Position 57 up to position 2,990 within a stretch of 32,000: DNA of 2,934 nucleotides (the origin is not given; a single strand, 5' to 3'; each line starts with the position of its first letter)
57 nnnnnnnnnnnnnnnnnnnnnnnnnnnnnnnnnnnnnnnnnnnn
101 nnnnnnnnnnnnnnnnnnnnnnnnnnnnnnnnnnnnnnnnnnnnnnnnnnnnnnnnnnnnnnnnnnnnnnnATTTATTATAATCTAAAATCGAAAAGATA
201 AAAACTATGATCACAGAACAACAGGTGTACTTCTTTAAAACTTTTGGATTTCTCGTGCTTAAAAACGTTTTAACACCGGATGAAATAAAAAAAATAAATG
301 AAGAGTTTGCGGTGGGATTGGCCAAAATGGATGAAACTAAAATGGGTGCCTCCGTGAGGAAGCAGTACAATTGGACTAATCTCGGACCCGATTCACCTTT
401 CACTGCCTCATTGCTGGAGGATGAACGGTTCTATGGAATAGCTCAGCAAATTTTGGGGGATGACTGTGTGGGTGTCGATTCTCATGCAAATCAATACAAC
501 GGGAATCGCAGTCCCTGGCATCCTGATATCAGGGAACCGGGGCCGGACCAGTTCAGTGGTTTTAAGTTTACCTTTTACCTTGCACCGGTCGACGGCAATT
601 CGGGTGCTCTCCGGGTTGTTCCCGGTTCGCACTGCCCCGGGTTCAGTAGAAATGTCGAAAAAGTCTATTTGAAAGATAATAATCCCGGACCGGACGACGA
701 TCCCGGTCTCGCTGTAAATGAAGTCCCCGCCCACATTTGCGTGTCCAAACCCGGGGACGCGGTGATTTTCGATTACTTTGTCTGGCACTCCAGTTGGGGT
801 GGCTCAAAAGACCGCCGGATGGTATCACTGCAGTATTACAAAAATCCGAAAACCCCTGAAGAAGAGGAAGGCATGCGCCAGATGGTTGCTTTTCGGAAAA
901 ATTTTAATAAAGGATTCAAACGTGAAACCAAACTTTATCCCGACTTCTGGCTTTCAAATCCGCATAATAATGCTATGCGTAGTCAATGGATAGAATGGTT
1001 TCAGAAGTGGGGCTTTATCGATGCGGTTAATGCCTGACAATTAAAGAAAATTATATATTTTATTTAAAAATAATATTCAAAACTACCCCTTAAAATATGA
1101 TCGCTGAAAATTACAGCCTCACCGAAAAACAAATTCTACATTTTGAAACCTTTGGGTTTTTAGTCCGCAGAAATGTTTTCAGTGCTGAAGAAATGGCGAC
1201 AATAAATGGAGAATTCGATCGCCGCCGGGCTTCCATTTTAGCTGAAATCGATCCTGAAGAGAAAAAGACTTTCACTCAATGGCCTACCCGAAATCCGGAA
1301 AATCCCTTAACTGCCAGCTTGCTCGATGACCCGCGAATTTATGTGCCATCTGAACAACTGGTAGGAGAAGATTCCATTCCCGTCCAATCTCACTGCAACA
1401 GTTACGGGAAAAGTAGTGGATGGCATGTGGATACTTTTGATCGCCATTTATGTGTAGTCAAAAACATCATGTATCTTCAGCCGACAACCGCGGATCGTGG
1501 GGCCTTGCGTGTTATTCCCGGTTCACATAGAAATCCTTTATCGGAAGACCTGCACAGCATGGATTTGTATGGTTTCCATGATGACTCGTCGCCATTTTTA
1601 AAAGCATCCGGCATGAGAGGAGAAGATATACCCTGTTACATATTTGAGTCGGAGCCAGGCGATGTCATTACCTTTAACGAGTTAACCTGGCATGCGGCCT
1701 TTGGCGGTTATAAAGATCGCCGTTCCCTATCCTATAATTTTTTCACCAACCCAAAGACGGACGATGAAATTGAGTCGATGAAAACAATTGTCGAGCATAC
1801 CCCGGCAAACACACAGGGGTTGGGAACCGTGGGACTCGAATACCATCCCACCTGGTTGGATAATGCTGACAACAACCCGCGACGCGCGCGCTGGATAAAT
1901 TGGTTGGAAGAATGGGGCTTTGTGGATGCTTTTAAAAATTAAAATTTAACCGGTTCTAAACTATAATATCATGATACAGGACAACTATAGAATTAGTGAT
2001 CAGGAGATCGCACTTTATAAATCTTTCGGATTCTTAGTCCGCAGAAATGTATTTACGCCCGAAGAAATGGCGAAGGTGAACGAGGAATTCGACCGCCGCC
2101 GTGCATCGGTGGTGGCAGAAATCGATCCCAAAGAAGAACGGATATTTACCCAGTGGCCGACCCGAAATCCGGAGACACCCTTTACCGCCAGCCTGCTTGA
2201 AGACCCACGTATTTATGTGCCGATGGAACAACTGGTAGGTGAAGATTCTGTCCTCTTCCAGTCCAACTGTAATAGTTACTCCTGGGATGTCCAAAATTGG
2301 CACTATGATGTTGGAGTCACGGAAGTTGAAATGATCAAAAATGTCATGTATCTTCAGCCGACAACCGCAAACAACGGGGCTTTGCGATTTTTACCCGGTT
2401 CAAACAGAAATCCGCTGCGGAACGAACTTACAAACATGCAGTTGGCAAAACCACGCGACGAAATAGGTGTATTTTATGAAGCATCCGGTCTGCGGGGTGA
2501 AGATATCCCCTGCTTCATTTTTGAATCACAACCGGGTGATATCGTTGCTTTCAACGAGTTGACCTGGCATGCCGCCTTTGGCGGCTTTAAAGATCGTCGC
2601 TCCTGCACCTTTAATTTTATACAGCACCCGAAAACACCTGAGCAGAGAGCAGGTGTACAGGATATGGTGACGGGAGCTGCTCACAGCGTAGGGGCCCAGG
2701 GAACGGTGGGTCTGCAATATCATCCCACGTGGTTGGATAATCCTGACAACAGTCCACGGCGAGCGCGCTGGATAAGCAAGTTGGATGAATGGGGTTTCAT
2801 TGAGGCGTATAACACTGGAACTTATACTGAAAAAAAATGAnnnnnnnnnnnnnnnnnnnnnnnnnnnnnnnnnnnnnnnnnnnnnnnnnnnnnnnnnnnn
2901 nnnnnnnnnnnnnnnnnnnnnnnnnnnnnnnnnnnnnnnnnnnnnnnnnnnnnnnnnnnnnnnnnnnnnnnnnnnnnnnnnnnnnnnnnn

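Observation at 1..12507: At least 15 tandem PhyH-like Fe(II)/2OG dioxygenase paralogs in 12.5 kb, array open at the left edge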

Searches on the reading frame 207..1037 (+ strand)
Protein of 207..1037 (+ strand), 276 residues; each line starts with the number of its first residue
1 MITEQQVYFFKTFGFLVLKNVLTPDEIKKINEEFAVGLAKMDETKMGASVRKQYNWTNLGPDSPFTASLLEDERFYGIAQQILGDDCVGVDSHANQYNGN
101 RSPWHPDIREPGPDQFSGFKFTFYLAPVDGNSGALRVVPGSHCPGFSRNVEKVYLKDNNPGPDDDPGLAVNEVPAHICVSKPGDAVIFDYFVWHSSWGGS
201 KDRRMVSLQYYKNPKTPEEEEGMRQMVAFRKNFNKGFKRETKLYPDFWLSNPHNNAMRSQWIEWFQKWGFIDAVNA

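Call 5: search_protein_families(library=pfam, proteins=[window:207-1037:+], max_evalue=0.01)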
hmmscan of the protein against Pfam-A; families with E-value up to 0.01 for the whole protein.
window:207-1037:+ (276 aa): 1 family
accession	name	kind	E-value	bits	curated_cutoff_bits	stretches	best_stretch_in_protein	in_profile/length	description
PF05721.19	PhyH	-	3.8e-14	53.9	22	1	11-200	2-208/213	Phytanoyl-CoA dioxygenase (PhyH)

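Call 9: find_encoding_contigs(protein=window:207-1037:+, flank=10000, max_places=6)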
Protein window:207-1037:+ (276 aa): 3 contigs read that carry it; 2 places shown.
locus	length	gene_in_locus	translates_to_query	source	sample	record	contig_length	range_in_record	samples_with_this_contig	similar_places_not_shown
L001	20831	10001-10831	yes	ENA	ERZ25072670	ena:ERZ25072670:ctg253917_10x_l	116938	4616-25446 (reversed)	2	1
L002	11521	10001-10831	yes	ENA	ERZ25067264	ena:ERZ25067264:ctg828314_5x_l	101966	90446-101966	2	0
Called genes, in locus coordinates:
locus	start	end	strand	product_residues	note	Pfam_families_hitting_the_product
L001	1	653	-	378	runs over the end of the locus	PF02746:MR_MLE_N (weak), PF13378:MR_MLE_C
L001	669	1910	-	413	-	PF14486:DUF4432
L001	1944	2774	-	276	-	PF05721:PhyH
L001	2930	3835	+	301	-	PF00248:Aldo_ket_red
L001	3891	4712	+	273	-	PF05721:PhyH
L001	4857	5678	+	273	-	PF05721:PhyH (weak)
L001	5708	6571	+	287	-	PF05721:PhyH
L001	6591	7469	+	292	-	PF05721:PhyH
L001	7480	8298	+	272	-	PF05721:PhyH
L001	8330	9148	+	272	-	PF05721:PhyH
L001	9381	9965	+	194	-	PF05721:PhyH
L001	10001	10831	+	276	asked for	PF05721:PhyH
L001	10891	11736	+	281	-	PF05721:PhyH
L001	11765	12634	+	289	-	PF05721:PhyH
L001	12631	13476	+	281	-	PF05721:PhyH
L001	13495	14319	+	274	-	PF05721:PhyH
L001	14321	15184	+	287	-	PF05721:PhyH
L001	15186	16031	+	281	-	PF05721:PhyH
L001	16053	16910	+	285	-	PF05721:PhyH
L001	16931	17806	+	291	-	PF05721:PhyH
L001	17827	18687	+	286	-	PF05721:PhyH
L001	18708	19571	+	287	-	PF05721:PhyH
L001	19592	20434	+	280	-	PF05721:PhyH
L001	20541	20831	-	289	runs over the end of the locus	PF05721:PhyH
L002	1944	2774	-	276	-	PF05721:PhyH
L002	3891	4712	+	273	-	PF05721:PhyH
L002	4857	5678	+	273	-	PF05721:PhyH (weak)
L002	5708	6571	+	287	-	PF05721:PhyH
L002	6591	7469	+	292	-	PF05721:PhyH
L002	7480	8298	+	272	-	PF05721:PhyH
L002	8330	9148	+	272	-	PF05721:PhyH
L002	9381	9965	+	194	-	PF05721:PhyH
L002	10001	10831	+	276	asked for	PF05721:PhyH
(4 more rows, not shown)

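Call 38: search_protein_families(library=ncbifam, proteins=[window:207-1037:+, L001:1944-2774:-, L001:3891-4712:+, L001:669-1913:-, L001:2930-3835:+], max_evalue=0.001)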
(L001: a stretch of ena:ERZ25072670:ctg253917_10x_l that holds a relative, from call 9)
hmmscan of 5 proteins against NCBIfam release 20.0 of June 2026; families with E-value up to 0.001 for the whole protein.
window:207-1037:+ (276 aa): 1 family
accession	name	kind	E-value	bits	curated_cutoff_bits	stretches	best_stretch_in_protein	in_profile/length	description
TIGR02408.1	ectoine_ThpD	equivalog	1.7e-05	24.3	336.5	1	3-191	18-226/277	ectoine hydroxylase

L001:1944-2774:- (276 aa): 1 family
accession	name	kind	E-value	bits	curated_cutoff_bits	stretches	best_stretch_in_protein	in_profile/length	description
NF052437.1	MPhHdxlPhnYGIM8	equivalog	0.00058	19.4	500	1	13-162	5-161/260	methylphosphonate hydroxylase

L001:3891-4712:+ (273 aa): 2 families
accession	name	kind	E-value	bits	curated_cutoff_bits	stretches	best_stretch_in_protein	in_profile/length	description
TIGR02408.1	ectoine_ThpD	equivalog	1e-06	28.3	336.5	1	3-208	18-230/277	ectoine hydroxylase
TIGR01762.1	chlorin-enz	subfamily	0.0009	18.6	226.3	0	4-224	5-242/288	chlorinating enzyme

L001:669-1913:- (414 aa): 0 families

L001:2930-3835:+ (301 aa): 7 families
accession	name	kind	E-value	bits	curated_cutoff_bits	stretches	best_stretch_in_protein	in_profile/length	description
NF007912.0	PRK10625.1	equivalog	5.6e-42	144.3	415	2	1-135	1-138/346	NADP(H)-dependent aldo-keto reductase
TIGR01293.1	Kv_beta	subfamily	4e-34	118.1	365.4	1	5-299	5-296/319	voltage-dependent potassium channel subunit beta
NF007388.0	PRK09912.1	subfamily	1.6e-33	116.1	448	1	7-298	19-309/346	L-glyceraldehyde 3-phosphate reductase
NF049922.1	MethglyxlRedYdjG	equivalog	2e-31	109.2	550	1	4-298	4-299/326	NADH-dependent methylglyoxal reductase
NF007695.0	PRK10376.1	subfamily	1.8e-17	63.4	280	1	19-216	29-215/290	oxidoreductase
NF008377.0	PRK11172.1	equivalog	1.6e-10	40.7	327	1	15-179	5-149/267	2,5-didehydrogluconate reductase DkgB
NF008598.0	PRK11565.1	equivalog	2.8e-08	33.2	425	1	28-172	26-151/275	2,5-didehydrogluconate reductase DkgA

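Call 39: search_protein_families(library=pfam, proteins=[L001:669-1913:-, L001:2930-3835:+], max_evalue=0.001)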
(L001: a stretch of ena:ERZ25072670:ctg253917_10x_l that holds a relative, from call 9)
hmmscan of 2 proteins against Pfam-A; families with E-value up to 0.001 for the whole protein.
L001:669-1913:- (414 aa): 1 family
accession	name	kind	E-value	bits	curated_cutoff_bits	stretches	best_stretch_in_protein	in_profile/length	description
PF14486.12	DUF4432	-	1.8e-103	345.9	32.5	1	67-380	1-303/304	Domain of unknown function (DUF4432)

L001:2930-3835:+ (301 aa): 1 family
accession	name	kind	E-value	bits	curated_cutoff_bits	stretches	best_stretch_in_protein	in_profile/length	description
PF00248.27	Aldo_ket_red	-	8.4e-66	222.4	24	1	16-300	2-270/291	Aldo/keto reductase family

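Call 53: search_solved_structures(query=L001:669-1913:-, max_evalue=0.01)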
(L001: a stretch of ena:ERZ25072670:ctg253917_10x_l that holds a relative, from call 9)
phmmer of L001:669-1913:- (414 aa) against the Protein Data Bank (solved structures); distinct sequences matched with E-value up to 0.01: 1.
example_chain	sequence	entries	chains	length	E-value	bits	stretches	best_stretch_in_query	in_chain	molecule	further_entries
3ty1_A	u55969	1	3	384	6.4e-97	328.2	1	25-404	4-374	Hypothetical aldose 1-epimerase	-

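Call 54: search_solved_structures(query=L001:2930-3835:+, max_evalue=1e-20)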
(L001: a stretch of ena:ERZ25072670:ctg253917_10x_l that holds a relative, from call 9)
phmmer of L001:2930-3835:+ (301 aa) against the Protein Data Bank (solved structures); distinct sequences matched with E-value up to 1e-20: 40.
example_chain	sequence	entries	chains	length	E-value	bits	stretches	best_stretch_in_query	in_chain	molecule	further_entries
4xk2_A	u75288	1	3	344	5.1e-43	150.7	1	4-298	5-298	Aldo/keto reductase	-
8hwn_B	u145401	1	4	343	2.2e-42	148.7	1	1-300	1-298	DepB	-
9wk1_D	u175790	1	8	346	2.8e-40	141.7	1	1-297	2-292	DON 3-epimerase chain D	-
7utf_A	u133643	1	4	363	8.4e-40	140.2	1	10-300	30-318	Putative oxidoreductase, aryl-alcohol dehydrogenase like protein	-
8xr2_A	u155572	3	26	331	1.9e-37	132.4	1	1-299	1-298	Aldo/keto reductase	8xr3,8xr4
8jwk_A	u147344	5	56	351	2.3e-37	132.2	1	1-299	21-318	Aldo/keto reductase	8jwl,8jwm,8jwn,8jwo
8hw0_A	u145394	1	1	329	7.5e-37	130.5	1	1-300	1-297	NADPH-dependent aldo/keto reductase AKR6D1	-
6ovq_A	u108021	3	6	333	1.8e-36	129.3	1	2-297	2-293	Putative Side chain reductase | MtmW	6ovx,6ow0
1pz1_A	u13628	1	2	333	6.1e-36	127.5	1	1-298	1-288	General stress protein 69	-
1lqa_A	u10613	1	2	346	3e-35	125.2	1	1-298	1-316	Tas protein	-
5t79_A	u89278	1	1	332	5e-33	117.9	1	2-299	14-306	Aldo-keto Reductase, OXIDOREDUCTASE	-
3erp_A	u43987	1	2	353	6.1e-33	117.6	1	2-299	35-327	Putative oxidoreductase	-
3eb3_A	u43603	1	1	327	2e-32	116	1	9-299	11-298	Voltage-gated potassium channel subunit beta-2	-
1qrq_A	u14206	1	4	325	4.8e-32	114.7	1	9-299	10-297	PROTEIN (KV BETA2 PROTEIN)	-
6ci1_A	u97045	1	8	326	4.8e-32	114.7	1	9-299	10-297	Voltage-gated potassium channel subunit beta-2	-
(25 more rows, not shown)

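Call 78: find_homologous_proteins(query=L001:669-1913:-, max_evalue=1e-30)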
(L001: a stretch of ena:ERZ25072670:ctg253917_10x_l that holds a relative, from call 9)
Query L001:669-1913:- (414 aa): 7363 proteins with E <= 1e-30 among 8000 candidates; the best 120 are listed.
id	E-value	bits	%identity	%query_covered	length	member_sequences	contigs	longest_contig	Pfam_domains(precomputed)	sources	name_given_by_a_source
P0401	7.9e-268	906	93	100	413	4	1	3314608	PF14486.13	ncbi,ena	-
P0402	9.5e-251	850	86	100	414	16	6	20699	PF14486.13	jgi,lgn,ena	jgi:hypothetical protein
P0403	3.5e-248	841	87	96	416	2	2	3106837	PF14486.13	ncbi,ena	-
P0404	9.4e-237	804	81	100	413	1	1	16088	PF14486.13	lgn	-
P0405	2.4e-236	802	81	100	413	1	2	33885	PF14486.13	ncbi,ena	-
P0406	1.7e-235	800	81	100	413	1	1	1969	PF14486.13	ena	-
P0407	5.8e-235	798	81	100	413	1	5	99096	PF14486.13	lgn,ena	-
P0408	6.9e-233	791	80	100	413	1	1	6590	PF14486.13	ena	-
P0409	7.7e-190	649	64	100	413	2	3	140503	PF14486.13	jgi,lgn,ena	jgi:hypothetical protein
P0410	2.9e-183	628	63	100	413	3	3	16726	PF14486.13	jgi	jgi:hypothetical protein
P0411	6.0e-183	627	64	99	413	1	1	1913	PF14486.13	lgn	-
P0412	6.5e-183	626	62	99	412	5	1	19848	PF14486.13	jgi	jgi:hypothetical protein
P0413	3.4e-182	624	64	100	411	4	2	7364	PF14486.13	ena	-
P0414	4.0e-182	624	65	98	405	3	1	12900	PF14486.13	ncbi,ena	ncbi:MAG: aldose 1-epimerase family protein [Verrucomicrobiota bacterium]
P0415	8.6e-182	623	65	95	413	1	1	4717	PF14486.13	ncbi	-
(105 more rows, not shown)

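Call 79: find_encoding_contigs(protein=P0401, flank=10000, max_places=2)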
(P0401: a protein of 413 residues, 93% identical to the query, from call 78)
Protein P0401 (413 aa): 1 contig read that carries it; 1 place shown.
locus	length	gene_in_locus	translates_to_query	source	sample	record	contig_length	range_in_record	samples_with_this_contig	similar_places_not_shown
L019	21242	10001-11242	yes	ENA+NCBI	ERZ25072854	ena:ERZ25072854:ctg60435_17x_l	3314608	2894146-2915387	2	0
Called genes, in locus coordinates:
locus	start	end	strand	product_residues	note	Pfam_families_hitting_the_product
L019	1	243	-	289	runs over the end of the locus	PF05721:PhyH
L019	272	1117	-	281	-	PF05721:PhyH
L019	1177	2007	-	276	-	PF05721:PhyH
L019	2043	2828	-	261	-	PF05721:PhyH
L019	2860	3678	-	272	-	PF05721:PhyH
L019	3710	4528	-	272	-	PF05721:PhyH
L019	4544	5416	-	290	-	PF05721:PhyH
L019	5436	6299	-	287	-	PF05721:PhyH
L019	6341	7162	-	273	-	PF05721:PhyH (weak)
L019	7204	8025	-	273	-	PF05721:PhyH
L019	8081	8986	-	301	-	PF00248:Aldo_ket_red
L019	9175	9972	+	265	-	PF05721:PhyH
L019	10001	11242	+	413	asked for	PF14486:DUF4432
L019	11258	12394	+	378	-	PF02746:MR_MLE_N, PF13378:MR_MLE_C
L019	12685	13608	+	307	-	PF03069:FmdA_AmdA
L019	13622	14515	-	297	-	-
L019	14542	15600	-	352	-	PF01594:AI-2E_transport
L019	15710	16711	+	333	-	PF02737:3HCDH_N, PF03446:NAD_binding_2 (weak), PF00725:3HCDH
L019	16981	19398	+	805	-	-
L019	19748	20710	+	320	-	PF13088:BNR_2, PF13859:BNR_3 (weak), PF02012:BNR (faint)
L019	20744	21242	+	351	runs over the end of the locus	PF13088:BNR_2, PF13859:BNR_3, PF02012:BNR (faint), PF15902:Sortilin-Vps10 (faint)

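Call 80: search_protein_families(library=padloc, proteins=[window:207-1037:+, L001:1944-2774:-], max_evalue=0.01)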
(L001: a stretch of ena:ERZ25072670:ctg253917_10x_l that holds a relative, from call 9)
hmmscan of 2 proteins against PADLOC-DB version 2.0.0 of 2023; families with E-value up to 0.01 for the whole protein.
window:207-1037:+ (276 aa): 0 families

L001:1944-2774:- (276 aa): 0 families

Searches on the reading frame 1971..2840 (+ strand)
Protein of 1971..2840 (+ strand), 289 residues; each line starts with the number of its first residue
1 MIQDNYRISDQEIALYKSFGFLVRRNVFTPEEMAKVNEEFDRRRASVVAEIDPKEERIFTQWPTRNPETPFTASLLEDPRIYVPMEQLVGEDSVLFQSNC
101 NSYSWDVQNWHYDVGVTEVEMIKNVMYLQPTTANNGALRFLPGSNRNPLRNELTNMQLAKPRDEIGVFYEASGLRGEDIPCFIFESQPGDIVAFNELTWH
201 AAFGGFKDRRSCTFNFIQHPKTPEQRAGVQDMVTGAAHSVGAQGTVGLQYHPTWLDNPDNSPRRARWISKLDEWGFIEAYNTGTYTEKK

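Call 5: search_protein_families(library=pfam, proteins=[window:1971-2840:+], max_evalue=0.01)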
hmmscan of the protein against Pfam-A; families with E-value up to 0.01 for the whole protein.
window:1971-2840:+ (289 aa): 1 family
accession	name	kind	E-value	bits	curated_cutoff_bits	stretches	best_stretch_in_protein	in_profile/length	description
PF05721.19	PhyH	-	1.3e-10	42.4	22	1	16-204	1-204/213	Phytanoyl-CoA dioxygenase (PhyH)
